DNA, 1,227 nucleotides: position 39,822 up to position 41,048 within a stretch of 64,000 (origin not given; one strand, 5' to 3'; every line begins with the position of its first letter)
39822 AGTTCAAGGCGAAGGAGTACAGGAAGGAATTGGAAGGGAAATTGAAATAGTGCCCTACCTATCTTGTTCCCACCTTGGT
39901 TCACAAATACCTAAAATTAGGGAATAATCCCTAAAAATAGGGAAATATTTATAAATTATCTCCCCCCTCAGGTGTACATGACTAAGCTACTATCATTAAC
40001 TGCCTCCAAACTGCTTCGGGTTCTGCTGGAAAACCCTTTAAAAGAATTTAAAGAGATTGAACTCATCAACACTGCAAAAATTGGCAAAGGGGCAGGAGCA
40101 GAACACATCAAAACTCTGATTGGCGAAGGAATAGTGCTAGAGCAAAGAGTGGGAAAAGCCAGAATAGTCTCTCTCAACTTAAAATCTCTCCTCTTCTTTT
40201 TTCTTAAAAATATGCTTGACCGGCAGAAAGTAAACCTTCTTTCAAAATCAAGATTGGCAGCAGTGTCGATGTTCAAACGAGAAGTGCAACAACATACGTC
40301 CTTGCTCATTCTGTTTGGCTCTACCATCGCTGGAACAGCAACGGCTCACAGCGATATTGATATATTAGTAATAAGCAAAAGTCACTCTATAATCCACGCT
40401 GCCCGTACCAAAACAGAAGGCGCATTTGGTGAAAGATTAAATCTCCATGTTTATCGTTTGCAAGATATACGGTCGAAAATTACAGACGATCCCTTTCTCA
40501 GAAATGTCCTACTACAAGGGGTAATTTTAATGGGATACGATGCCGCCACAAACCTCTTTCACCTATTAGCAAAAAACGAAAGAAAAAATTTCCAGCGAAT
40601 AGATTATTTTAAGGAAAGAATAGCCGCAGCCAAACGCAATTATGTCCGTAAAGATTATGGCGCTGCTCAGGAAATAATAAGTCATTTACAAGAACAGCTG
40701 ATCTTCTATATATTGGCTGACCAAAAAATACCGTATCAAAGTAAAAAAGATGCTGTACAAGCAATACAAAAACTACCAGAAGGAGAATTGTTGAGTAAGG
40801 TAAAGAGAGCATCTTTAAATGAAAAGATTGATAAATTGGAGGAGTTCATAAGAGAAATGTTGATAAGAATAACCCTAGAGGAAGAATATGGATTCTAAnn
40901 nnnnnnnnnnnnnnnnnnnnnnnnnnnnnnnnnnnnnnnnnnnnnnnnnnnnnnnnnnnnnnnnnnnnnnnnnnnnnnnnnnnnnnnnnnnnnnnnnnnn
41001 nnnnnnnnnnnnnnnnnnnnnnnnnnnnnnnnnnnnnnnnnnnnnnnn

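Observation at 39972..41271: HEPN-MNT toxin-antitoxin-like cassette inserted inside the nop5-fibrillarin operon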

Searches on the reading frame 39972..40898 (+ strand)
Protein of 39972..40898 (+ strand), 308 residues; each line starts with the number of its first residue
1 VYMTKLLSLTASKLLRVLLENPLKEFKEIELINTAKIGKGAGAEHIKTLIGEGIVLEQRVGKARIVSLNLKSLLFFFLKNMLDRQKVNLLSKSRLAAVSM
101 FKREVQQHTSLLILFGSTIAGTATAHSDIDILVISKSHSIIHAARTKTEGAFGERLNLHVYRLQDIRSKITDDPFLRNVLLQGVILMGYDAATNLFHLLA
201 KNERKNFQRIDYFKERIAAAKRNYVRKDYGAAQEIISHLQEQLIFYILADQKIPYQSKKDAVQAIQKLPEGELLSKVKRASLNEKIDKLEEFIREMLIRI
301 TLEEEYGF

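Call 3: search_protein_families(library=pfam, proteins=[window:39972-40898:+], max_evalue=0.1)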
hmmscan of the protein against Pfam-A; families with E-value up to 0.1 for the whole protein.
window:39972-40898:+ (308 aa): 4 families
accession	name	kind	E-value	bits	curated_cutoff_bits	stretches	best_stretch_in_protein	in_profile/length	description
PF01909.29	NTP_transf_2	-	1.4e-07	32.2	21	1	102-149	5-47/93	Nucleotidyltransferase domain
PF18765.7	Polbeta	-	5.5e-07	30.1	26.9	1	109-190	13-91/93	Polymerase beta, Nucleotidyltransferase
PF22600.2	MTPAP-like_central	-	9.9e-05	22.9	27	1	99-154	31-71/139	Poly(A) RNA polymerase, mitochondrial-like, central palm domain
PF01653.23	DNA_ligase_aden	-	0.014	15.3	27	1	137-296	60-208/253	NAD-dependent DNA ligase adenylation domain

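Call 4: search_protein_families(library=ncbifam, proteins=[window:39972-40898:+], max_evalue=0.1)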
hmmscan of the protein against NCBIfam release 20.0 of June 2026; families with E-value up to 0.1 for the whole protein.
window:39972-40898:+ (308 aa): 7 families
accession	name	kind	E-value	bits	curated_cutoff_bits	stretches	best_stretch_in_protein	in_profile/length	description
NF047752.1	MntA_antitoxin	equivalog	1.4e-07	31.3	60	1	107-204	5-99/106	type VII toxin-antitoxin system MntA family adenylyltransferase antitoxin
NF010309.0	PRK13746.1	subfamily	0.00082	18.8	193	1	96-135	15-54/263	aminoglycoside adenylyltransferase family protein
NF012212.1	ANT_9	subfamily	0.013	14.8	340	1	98-137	10-49/249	aminoglycoside nucleotidyltransferase ANT(9)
NF033788.1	HTH_metalloreg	subfamily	0.024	14.4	55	1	13-71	15-71/77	metalloregulator ArsR/SmtB family transcription factor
NF051895.1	anti_phage_HalB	equivalog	0.034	13.7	190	0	112-144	2-34/211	anti-phage Hailong system nucleotidyltransferase HalB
NF012157.0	ANT_3pp_I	equivalog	0.041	13.2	375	0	96-135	9-48/256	AadA family aminoglycoside 3''-O-nucleotidyltransferase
NF051468.1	ANT_AadA37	exception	0.074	12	550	0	92-135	13-57/265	ANT(3'')-I family aminoglycoside nucleotidyltransferase AadA37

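Call 5: search_protein_families(library=padloc, proteins=[window:39972-40898:+], max_evalue=0.1)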
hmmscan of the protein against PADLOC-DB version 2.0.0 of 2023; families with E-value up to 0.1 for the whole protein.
window:39972-40898:+ (308 aa): 14 families
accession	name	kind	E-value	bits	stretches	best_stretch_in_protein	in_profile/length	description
PDLC04368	PDC-M05A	-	2.8e-20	71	1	3-186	7-187/201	-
PDLC04369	PDC-M05A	-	4.5e-11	40.8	1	13-188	17-185/201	-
PDLC04372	PDC-M05A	-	1.2e-10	39.9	1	30-187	3-157/167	-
PDLC04371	PDC-M05A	-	4e-07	27.9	1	2-149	24-168/211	-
PDLC04903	PDC-S09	-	9.5e-07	27.1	1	105-151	22-67/108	-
PDLC04906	PDC-S09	-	8.8e-06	24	1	112-138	27-53/98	-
PDLC04370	PDC-M05A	-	8.8e-06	23.7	1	13-179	19-179/194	-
PDLC04902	PDC-S09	-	7.1e-05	21.1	1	109-141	21-53/97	-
PDLC04907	PDC-S09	-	9.3e-05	20.5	1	91-138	7-56/114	-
PDLC04904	PDC-S09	-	0.00013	20.1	1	108-139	24-55/104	-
PDLC04905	PDC-S09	-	0.0017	16.7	1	109-136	21-49/101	-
PDLC01806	CARF1--CARF_HEPN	-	0.0035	14.5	1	199-300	240-334/410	-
PDLC01853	CARF3--CARF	-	0.0089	13.7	1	5-59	134-188/209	-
PDLC04901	PDC-S09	-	0.017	13.8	1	106-158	18-69/126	-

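Call 10: find_homologous_proteins(query=window:39978-40898:+)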
Query window:39978-40898:+ (306 aa): 63 proteins with E <= 0.001 among 5719 candidates.
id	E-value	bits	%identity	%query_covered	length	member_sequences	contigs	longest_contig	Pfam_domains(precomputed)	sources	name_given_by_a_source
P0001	1.6e-187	640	100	100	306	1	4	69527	PF18765.8,PF01909.30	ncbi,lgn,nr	ncbi:nucleotidyltransferase domain-containing protein [Candidatus Woesearchaeota archaeon]|nr:nucleo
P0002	3.7e-119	415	67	100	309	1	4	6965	PF18765.8,PF01909.30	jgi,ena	-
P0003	7.3e-100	352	59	99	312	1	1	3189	PF18765.8,PF01909.30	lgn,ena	-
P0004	4.2e-90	320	52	100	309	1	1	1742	PF18765.8,PF01909.30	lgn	-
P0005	4.5e-88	314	50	100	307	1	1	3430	PF18765.8,PF01909.30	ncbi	-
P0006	4.1e-87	310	49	100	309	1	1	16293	PF18765.8,PF01909.30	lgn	-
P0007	5.3e-85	303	52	99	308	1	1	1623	PF18765.8,PF01909.30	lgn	-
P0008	3.0e-84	301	50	100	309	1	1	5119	PF18765.8,PF22600.3,PF01909.30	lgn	-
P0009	8.2e-83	296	50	100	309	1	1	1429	PF18765.8,PF01909.30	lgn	-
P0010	1.5e-82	295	53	95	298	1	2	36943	PF18765.8,PF01909.30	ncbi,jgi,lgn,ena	-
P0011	3.0e-82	294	51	100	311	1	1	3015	PF18765.8,PF01909.30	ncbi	-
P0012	2.6e-81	291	49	95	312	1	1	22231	PF18765.8,PF01909.30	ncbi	-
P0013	9.1e-81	290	52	99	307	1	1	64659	PF18765.8,PF01909.30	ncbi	-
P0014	1.3e-77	279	49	98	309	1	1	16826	PF18765.8,PF01909.30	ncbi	-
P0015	1.1e-72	263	47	98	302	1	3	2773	PF18765.8,PF22600.3,PF01909.30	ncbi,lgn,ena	ncbi:MAG: nucleotidyltransferase domain-containing protein [Nanoarchaeota archaeon]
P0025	7.1e-69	251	45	92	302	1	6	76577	PF18765.8,PF22600.3,PF01909.30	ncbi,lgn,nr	ncbi:nucleotidyltransferase domain-containing protein [Candidatus Woesearchaeota archaeon]|nr:nucleo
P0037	1.3e-62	230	41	99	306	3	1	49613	PF18765.8,PF01909.30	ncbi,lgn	-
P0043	4.4e-52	196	38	97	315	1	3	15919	PF18765.8,PF01909.30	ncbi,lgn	-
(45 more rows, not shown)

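Call 11: find_encoding_contigs(protein=P0013, flank=5000, max_places=2)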
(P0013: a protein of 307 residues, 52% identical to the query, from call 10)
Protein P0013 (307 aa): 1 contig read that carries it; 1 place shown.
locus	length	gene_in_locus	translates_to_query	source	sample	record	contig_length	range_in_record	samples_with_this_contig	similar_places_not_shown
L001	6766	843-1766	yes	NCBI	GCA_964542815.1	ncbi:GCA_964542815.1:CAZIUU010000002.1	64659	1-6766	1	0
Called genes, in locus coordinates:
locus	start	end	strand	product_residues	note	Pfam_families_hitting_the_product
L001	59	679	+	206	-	-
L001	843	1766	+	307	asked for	PF01909:NTP_transf_2, PF18765:Polbeta (faint)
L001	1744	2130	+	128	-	PF05168:HEPN (weak)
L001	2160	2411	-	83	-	-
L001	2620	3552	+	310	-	PF01798:Nop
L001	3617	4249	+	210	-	-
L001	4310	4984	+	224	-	PF01269:Fibrillarin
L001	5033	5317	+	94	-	-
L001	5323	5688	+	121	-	PF01243:PNPOx_N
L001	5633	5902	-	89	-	PF13459:Fer4_15, PF13370:Fer4_13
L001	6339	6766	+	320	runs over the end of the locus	-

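Call 12: find_encoding_contigs(protein=P0025, flank=5000, max_places=2)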
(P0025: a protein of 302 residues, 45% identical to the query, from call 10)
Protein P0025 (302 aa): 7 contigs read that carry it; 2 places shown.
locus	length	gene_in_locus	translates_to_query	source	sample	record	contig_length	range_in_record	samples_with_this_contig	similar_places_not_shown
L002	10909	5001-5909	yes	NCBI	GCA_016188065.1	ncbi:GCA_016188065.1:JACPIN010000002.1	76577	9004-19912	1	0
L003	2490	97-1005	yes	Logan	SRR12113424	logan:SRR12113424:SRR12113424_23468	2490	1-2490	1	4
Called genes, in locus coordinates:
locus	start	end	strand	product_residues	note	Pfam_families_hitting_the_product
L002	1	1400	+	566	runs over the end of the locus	-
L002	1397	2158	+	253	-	-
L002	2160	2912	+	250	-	-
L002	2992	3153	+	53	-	-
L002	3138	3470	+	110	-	PF02452:PemK_toxin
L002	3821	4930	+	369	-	PF00078:RVT_1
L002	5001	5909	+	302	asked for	PF22600:MTPAP-like_central (weak), PF01909:NTP_transf_2, PF18765:Polbeta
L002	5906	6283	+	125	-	PF05168:HEPN (weak)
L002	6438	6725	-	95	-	PF03683:UPF0175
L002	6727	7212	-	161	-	PF11848:DUF3368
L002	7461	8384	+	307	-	PF22600:MTPAP-like_central (weak), PF01909:NTP_transf_2, PF18765:Polbeta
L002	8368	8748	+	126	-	PF05168:HEPN (weak)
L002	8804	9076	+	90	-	PF02697:VAPB_antitox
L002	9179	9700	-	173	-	-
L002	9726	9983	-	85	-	-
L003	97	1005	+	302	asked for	PF22600:MTPAP-like_central (weak), PF01909:NTP_transf_2, PF18765:Polbeta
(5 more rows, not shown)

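Call 13: find_encoding_contigs(protein=P0037, flank=5000, max_places=2)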
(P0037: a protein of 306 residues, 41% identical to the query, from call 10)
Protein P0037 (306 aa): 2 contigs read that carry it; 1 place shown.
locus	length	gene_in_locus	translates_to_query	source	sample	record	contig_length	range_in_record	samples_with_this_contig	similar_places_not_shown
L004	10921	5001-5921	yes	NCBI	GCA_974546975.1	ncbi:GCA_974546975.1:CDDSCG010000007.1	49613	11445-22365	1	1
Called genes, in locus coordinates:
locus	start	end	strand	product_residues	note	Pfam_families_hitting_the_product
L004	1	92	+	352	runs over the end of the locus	-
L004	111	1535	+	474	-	PF00801:PKD, PF18911:PKD_4, PF22352:K319L-like_PKD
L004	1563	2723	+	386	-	-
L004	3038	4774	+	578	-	PF00801:PKD, PF18911:PKD_4, PF22352:K319L-like_PKD (weak), PF13385:Laminin_G_3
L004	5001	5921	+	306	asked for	PF01909:NTP_transf_2, PF18765:Polbeta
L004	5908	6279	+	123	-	PF05168:HEPN (faint)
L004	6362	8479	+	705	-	PF18884:TSP3_bac (faint), PF13385:Laminin_G_3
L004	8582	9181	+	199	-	-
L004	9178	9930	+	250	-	PF08843:AbiEii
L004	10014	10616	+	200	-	PF09339:HTH_IclR (weak), PF01909:NTP_transf_2, PF18765:Polbeta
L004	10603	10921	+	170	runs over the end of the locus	-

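Call 14: find_encoding_contigs(protein=P0043, flank=5000, max_places=2)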
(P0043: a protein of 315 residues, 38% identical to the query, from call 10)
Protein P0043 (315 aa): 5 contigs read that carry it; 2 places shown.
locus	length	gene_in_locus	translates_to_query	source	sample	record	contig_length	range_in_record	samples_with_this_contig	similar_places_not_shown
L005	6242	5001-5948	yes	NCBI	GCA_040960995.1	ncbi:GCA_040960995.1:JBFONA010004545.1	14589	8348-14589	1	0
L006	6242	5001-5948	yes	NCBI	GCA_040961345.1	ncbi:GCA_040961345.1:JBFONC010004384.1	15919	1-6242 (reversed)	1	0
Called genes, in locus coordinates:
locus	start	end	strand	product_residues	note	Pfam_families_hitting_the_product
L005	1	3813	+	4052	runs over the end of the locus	?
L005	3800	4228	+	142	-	-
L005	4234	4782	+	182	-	PF26596:PEF-CTERM_ARCH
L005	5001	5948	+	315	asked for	PF01909:NTP_transf_2, PF18765:Polbeta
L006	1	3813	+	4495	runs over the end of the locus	?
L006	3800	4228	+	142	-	-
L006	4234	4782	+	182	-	PF26596:PEF-CTERM_ARCH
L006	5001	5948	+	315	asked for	PF01909:NTP_transf_2, PF18765:Polbeta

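Call 15: find_encoding_contigs(protein=P0002, flank=6000, max_places=3)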
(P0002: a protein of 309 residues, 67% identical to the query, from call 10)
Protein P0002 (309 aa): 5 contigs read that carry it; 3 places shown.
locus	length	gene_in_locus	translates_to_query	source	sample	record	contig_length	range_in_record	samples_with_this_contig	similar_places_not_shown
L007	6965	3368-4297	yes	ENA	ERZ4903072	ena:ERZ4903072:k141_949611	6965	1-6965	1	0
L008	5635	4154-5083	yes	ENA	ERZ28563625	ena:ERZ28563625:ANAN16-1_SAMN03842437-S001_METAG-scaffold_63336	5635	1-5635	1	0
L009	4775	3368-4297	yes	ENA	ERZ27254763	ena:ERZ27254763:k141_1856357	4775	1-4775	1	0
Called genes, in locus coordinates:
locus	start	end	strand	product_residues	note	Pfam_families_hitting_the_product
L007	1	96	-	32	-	?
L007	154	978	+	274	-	PF01944:SpoIIM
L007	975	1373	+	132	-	-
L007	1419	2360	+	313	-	PF01798:Nop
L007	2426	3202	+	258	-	-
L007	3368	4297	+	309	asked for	PF01909:NTP_transf_2 (weak), PF18765:Polbeta (weak)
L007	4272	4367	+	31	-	-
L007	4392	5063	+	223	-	PF01269:Fibrillarin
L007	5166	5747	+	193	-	PF01909:NTP_transf_2, PF18765:Polbeta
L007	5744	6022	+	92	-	-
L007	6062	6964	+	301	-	?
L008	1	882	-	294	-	?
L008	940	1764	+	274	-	PF01944:SpoIIM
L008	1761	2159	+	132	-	-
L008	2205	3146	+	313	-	PF01798:Nop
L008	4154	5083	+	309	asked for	PF01909:NTP_transf_2 (weak), PF18765:Polbeta (weak)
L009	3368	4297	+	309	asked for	PF01909:NTP_transf_2 (weak), PF18765:Polbeta (weak)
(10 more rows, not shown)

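Call 16: find_encoding_contigs(protein=P0010, flank=5000, max_places=2)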
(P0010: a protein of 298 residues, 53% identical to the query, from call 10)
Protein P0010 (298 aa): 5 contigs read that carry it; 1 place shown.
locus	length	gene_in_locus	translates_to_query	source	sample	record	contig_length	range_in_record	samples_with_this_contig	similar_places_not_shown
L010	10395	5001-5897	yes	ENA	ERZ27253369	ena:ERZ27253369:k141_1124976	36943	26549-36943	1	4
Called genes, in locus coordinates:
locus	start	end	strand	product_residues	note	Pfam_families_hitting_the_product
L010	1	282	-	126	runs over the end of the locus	PF00203:Ribosomal_S19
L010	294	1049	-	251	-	PF03947:Ribosomal_L2_C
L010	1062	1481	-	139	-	PF00276:Ribosomal_L23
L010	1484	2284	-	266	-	PF00573:Ribosomal_L4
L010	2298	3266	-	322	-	PF00297:Ribosomal_L3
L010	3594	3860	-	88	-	-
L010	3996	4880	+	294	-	PF01798:Nop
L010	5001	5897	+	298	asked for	PF01909:NTP_transf_2, PF18765:Polbeta (weak)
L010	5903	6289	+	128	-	PF05168:HEPN (weak)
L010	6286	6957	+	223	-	PF01269:Fibrillarin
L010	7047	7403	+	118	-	-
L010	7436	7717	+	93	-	-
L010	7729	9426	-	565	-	PF06418:CTP_synth_N, PF00117:GATase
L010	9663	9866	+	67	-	-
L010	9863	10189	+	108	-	PF02452:PemK_toxin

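Call 17: find_encoding_contigs(protein=P0006, flank=5000, max_places=2)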
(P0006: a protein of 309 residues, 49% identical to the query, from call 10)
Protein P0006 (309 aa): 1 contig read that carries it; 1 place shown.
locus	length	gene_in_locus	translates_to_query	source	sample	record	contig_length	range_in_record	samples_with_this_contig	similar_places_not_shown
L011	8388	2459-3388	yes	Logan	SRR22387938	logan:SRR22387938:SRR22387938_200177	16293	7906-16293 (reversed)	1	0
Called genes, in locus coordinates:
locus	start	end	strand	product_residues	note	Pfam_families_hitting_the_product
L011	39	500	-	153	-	-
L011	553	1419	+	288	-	PF01798:Nop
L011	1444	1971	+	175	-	PF01928:CYTH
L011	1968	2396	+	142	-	PF03819:MazG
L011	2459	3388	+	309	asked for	PF01909:NTP_transf_2, PF18765:Polbeta (weak)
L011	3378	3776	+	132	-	-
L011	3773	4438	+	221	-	PF01269:Fibrillarin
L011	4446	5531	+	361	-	PF00293:NUDIX, PF13563:2_5_RNA_ligase2 (faint)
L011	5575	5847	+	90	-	-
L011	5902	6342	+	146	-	-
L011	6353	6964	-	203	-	PF13489:Methyltransf_23, PF08241:Methyltransf_11, PF08242:Methyltransf_12 (weak), PF13649:Methyltransf_25, PF13847:Methyltransf_31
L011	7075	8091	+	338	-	-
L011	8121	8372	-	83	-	PF13370:Fer4_13, PF13459:Fer4_15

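Call 18: find_encoding_contigs(protein=P0012, flank=5000, max_places=2)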
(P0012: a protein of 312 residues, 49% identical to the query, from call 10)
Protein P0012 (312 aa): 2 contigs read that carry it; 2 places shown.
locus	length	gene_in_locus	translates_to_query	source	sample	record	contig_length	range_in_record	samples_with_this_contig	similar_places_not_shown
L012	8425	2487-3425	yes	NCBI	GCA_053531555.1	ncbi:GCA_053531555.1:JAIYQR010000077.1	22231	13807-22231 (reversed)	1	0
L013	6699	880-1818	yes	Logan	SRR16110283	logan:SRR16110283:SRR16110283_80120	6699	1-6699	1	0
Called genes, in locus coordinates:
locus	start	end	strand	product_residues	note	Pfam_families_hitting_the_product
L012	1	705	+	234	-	?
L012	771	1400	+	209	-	-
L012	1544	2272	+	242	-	-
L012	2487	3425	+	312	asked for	PF01909:NTP_transf_2, PF18765:Polbeta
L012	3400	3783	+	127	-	PF05168:HEPN (weak)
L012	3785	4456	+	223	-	PF01269:Fibrillarin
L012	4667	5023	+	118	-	-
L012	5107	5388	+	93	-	-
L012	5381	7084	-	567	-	PF06418:CTP_synth_N, PF00117:GATase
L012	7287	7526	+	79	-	-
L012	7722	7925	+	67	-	-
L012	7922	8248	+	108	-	PF02452:PemK_toxin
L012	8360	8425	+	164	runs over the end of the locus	-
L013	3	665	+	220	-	?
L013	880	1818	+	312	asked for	PF01909:NTP_transf_2, PF18765:Polbeta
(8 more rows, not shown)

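Call 32: search_solved_structures(query=A1, max_evalue=1, show_alignments=2)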
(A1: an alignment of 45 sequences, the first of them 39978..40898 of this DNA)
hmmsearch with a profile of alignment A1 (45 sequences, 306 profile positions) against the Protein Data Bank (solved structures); distinct sequences matched with E-value up to 1: 27.
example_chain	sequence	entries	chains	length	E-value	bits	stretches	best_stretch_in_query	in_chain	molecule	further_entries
9xbd_E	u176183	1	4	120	4.7e-07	32.5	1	84-184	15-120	Nucleotidyltransferase domain-containing protein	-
5yep_A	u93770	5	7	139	1e-05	28.1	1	88-199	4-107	Toxin-antitoxin system antidote Mnt family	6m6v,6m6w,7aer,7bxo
1wot_A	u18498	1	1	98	0.00054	22.5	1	107-156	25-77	PUTATIVE MINIMAL NUCLEOTIDYLTRANSFERASE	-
9dbh_A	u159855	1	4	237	0.00065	22.2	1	106-147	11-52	HalB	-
9dbj_A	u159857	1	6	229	0.00072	22.1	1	106-147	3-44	HalB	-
6m6u_A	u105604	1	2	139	0.0015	21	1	88-199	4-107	Toxin-antitoxin system antitoxin MntA family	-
4cs6_A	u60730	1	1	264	0.0031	20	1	89-134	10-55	AMINOGLYCOSIDE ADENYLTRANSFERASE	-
5lpa_A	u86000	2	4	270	0.0032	19.9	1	89-134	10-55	Streptomycin 3''-adenylyltransferase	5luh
5g4a_A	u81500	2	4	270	0.0032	19.9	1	89-134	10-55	Aminoglycoside (3'') (9) adenylyltransferase | Streptomycin 3''-adenylyltransferase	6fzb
8xeh_E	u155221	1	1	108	0.0033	19.9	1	89-134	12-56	MNT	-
2rff_A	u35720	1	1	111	0.0055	19.1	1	107-140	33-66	Putative nucleotidyltransferase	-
7ae2_B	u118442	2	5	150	0.0063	19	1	82-137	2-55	MNT ANTITOXIN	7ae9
8xeo_A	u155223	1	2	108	0.0064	18.9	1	89-134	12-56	MNT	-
1ylq_A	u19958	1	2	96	0.028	16.9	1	109-166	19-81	putative nucleotidyltransferase, hypothetical protein AF0614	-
7uy4_A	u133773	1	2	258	0.045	16.2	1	98-148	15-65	Aminoglycoside (3'') (9) adenylyltransferase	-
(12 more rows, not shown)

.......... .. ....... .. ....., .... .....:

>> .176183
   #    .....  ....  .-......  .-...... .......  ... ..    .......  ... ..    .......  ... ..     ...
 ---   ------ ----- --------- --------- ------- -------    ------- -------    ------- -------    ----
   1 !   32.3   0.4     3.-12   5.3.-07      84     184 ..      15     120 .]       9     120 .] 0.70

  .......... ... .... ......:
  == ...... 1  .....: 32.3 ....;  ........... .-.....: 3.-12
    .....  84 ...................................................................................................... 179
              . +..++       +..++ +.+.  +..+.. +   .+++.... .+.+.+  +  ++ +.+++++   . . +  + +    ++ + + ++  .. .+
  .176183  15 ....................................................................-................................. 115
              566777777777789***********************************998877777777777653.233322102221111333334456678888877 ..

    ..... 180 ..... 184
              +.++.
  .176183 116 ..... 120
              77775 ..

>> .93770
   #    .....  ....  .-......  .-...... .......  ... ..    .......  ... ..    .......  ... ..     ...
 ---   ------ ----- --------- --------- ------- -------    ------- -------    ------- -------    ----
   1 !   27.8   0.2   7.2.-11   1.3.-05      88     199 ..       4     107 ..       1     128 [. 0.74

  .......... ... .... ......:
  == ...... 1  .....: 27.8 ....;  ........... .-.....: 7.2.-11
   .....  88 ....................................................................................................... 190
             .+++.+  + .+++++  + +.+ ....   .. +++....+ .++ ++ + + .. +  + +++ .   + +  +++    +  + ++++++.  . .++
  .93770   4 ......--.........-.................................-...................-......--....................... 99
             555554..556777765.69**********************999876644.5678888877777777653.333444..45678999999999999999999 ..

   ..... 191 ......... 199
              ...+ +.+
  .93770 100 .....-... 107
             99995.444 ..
